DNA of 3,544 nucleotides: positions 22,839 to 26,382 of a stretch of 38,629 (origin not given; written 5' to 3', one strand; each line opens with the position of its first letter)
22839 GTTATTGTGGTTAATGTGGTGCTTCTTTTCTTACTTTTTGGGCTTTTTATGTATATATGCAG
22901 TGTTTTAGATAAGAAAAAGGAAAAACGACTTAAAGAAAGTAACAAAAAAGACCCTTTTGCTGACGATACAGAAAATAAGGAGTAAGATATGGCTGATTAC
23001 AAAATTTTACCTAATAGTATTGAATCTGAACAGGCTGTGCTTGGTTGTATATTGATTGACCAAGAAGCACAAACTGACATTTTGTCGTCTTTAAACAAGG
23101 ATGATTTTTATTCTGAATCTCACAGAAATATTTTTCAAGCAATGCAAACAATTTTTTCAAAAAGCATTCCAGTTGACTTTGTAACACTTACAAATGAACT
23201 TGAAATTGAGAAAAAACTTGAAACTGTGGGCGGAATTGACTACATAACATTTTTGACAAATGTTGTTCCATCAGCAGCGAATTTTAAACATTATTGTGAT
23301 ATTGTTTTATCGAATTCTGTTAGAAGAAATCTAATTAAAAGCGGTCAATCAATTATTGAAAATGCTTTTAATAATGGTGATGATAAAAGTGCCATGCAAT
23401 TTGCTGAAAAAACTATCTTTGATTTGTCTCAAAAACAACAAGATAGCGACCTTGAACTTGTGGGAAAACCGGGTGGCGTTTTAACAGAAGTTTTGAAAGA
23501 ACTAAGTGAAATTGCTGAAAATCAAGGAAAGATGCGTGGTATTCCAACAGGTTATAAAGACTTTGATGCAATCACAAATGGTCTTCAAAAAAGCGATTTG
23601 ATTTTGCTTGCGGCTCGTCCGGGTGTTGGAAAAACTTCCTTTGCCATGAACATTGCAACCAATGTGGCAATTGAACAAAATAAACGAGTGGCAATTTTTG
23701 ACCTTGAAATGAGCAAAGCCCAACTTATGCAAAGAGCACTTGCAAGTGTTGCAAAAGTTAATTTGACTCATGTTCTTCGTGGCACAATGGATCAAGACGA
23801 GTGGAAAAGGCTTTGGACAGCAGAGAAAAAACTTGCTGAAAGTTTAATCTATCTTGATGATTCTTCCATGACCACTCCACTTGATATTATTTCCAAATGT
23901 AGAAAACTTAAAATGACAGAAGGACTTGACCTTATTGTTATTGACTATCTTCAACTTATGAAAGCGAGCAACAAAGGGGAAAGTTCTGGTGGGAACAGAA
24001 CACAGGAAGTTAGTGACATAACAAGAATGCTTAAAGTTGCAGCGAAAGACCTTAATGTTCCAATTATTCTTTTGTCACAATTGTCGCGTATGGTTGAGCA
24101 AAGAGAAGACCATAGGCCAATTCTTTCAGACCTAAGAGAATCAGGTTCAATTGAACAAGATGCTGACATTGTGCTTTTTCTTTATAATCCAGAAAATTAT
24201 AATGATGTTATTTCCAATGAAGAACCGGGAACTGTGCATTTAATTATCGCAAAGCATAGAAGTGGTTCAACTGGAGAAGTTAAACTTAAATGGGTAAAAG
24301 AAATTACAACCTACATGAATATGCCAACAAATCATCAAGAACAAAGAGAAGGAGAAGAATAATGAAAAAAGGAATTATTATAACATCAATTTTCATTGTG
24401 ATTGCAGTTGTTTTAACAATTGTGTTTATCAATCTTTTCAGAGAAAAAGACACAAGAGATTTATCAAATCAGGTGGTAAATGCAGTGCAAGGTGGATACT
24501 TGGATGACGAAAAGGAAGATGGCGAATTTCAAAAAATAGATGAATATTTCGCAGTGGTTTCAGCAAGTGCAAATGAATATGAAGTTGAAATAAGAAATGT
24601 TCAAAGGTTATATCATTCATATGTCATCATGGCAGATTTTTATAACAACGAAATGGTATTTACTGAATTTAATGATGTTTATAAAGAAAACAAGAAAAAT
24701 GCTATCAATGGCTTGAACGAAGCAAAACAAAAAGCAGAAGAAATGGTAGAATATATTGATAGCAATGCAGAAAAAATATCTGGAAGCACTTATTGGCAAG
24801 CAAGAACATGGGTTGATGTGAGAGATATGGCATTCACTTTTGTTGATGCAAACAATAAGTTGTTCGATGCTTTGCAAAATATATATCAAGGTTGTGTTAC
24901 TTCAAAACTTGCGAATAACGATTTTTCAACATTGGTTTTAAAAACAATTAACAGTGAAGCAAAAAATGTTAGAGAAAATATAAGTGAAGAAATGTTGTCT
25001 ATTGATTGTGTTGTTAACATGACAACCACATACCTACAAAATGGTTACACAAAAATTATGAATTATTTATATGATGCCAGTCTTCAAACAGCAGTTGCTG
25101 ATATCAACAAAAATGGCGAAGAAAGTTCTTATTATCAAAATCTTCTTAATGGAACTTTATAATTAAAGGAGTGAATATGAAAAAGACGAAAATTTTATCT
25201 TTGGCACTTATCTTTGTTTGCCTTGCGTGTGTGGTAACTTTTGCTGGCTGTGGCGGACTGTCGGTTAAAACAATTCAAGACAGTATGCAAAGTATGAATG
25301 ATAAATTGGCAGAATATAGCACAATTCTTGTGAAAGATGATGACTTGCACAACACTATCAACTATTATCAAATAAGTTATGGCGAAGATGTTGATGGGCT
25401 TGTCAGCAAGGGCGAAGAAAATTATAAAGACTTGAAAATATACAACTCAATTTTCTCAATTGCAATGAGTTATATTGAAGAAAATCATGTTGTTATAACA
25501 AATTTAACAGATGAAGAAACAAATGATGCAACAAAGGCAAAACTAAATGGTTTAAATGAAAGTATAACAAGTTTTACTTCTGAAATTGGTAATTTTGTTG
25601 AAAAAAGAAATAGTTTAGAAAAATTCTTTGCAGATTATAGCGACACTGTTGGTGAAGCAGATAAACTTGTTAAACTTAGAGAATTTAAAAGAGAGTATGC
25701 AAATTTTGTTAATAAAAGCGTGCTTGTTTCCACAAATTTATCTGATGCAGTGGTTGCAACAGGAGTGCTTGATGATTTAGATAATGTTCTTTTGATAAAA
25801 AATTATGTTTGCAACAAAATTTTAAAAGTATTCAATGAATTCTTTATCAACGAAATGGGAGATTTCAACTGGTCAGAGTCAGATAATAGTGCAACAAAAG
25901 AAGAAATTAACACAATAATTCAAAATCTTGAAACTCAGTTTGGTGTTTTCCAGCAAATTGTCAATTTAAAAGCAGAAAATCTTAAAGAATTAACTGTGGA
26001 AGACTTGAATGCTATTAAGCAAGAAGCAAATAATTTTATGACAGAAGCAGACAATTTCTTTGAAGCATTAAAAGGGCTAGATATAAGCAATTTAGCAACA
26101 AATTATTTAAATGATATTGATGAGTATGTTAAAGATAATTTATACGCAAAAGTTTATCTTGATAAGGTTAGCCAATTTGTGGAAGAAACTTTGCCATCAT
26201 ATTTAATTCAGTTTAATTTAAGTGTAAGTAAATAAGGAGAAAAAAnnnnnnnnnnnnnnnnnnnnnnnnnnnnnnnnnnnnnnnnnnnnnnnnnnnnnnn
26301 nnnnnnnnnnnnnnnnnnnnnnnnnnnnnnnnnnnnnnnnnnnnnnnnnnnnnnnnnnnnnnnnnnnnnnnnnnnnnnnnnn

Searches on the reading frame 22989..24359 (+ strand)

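Call 10: search_protein_families(library=pfam, proteins=[window:22989-24359:+], max_evalue=0.01)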
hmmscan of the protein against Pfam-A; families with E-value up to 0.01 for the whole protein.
window:22989-24359:+ (457 aa): 11 families
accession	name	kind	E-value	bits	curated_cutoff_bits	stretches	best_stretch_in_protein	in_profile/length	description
PF03796.21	DnaB_C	-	1.3e-98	329.9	27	1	184-444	1-255/255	DnaB-like helicase C terminal domain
PF00772.26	DnaB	-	8.8e-33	112.9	23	1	7-106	2-101/103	DnaB-like helicase N terminal domain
PF13481.12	AAA_25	-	2e-13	50.9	27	1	199-361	30-186/195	AAA domain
PF06745.19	ATPase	-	1.1e-05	25.4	26.6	1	185-250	1-67/231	KaiC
PF13479.12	AAA_24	-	0.00022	21.6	27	1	205-399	5-169/195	AAA domain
PF20720.3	nSTAND3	-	0.00028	21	27.2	1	191-291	6-73/155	Novel STAND NTPase 3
PF01656.29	CbiA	-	0.00049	20.5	25.4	1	212-351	9-62/125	CobQ/CobB/MinD/ParA nucleotide binding domain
PF13245.12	AAA_19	-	0.0017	19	25.1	1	198-298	7-105/134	AAA domain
PF00004.35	AAA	-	0.0021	18.9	21.2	0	205-263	1-38/131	ATPase family associated with various cellular activities (AAA)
PF06068.19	TIP49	-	0.0064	16.1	23.8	1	204-319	52-180/347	TIP49 P-loop domain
PF10609.15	ParA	-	0.008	16.1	27.1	0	204-241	6-42/246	NUBPL iron-transfer P-loop NTPase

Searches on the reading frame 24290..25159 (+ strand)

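Call 10: search_protein_families(library=pfam, proteins=[window:24290-25159:+], max_evalue=0.01)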
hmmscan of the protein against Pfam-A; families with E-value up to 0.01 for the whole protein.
window:24290-25159:+ (290 aa): 1 family
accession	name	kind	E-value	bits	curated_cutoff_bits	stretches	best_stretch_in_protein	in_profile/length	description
PF20839.3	DUF5382_C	-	0.0094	16.7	25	1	45-116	22-88/118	Family of unknown function (DUF5382) C-terminal domain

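Call 71: search_protein_families(library=pfam, proteins=[window:24290-25159:+], max_evalue=1)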
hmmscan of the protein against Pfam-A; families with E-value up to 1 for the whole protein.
window:24290-25159:+ (290 aa): 4 families
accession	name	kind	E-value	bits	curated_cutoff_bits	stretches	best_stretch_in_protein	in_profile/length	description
PF20839.3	DUF5382_C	-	0.0094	16.7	25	1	45-116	22-88/118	Family of unknown function (DUF5382) C-terminal domain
PF13800.11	Sigma_reg_N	-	0.039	14.6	26.3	1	17-66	5-54/91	Sigma factor regulator N-terminal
PF09889.16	DUF2116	-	0.2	12.1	26.8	1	18-46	29-58/59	Probable treble clef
PF25630.1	Phycodna_minor_capsid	-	0.5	11.1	27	0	25-82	1-65/96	Phycodnaviridae minor capsid protein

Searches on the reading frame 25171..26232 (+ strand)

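Call 10: search_protein_families(library=pfam, proteins=[window:25171-26232:+], max_evalue=0.01)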
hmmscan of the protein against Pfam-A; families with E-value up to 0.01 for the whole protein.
window:25171-26232:+ (354 aa): 0 families

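Call 71: search_protein_families(library=pfam, proteins=[window:25171-26232:+], max_evalue=1)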
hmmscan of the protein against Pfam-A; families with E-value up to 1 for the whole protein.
window:25171-26232:+ (354 aa): 6 families
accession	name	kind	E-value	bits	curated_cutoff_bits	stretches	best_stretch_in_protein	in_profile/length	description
PF05218.19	DUF713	-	0.011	16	24.5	1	244-333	38-121/185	Protein of unknown function (DUF713)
PF19238.5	Radical_SAM_2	-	0.036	14.2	26.7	1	98-141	50-93/151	Radical SAM-like domain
PF23005.1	DUF7032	-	0.13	12.5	27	0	122-168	29-75/115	Domain of unknown function (DUF7032)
PF01519.22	DUF16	-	0.24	12.3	40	1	228-292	31-84/104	Protein of unknown function DUF16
PF04513.17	Baculo_PEP_C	-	0.27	11.7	38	0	116-145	78-107/140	Baculovirus polyhedron envelope protein, PEP, C terminus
PF24627.1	PUMA_CC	-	0.53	10.8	30.1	0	120-160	5-45/74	PUMA coiled-coil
